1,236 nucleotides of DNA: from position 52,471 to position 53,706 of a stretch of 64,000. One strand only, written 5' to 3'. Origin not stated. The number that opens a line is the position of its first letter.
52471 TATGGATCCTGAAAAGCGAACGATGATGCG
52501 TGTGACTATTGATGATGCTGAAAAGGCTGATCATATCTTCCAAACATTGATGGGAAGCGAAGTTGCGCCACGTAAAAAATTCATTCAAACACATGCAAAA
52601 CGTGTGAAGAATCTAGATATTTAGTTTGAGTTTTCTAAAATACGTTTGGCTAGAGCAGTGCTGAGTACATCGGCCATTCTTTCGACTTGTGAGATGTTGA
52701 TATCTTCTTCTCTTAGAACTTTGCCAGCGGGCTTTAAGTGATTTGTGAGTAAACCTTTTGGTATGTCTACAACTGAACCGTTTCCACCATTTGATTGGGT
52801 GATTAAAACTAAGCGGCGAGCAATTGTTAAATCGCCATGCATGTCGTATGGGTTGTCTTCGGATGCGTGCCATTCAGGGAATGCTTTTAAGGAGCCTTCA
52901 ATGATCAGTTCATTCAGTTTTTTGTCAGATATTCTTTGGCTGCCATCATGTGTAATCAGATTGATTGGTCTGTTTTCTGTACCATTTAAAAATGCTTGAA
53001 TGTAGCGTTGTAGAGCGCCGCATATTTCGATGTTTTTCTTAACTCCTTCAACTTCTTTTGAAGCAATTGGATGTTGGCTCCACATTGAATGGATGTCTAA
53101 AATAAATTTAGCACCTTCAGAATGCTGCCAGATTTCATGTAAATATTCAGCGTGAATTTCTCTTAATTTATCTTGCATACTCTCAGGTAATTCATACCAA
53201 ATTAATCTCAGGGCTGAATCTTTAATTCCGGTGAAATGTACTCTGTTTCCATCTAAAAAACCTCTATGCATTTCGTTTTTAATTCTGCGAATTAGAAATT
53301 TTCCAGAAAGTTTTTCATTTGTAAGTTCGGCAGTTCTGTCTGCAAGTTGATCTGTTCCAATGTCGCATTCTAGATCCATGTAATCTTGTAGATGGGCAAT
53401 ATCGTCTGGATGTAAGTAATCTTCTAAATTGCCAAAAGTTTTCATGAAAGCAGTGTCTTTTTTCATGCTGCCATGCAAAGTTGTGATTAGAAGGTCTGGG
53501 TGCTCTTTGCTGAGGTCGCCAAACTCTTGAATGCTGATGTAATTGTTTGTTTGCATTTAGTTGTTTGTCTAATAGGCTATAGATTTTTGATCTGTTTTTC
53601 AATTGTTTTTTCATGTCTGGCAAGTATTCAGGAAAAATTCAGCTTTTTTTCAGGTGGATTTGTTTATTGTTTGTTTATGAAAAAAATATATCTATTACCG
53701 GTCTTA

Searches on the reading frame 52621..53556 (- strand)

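Call 3: search_protein_families(library=pfam, proteins=[window:52621-53556:-], max_evalue=1)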
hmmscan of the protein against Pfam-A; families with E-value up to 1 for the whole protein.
window:52621-53556:- (311 aa): 2 families
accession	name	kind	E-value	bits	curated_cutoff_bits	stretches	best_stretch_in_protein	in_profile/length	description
PF05013.17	FGase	-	0.0046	17.6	28.9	1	56-170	25-149/219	N-formylglutamate amidohydrolase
PF15041.11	TKTI1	-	0.11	13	27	1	105-147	39-80/183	Tektin bundle interacting protein 1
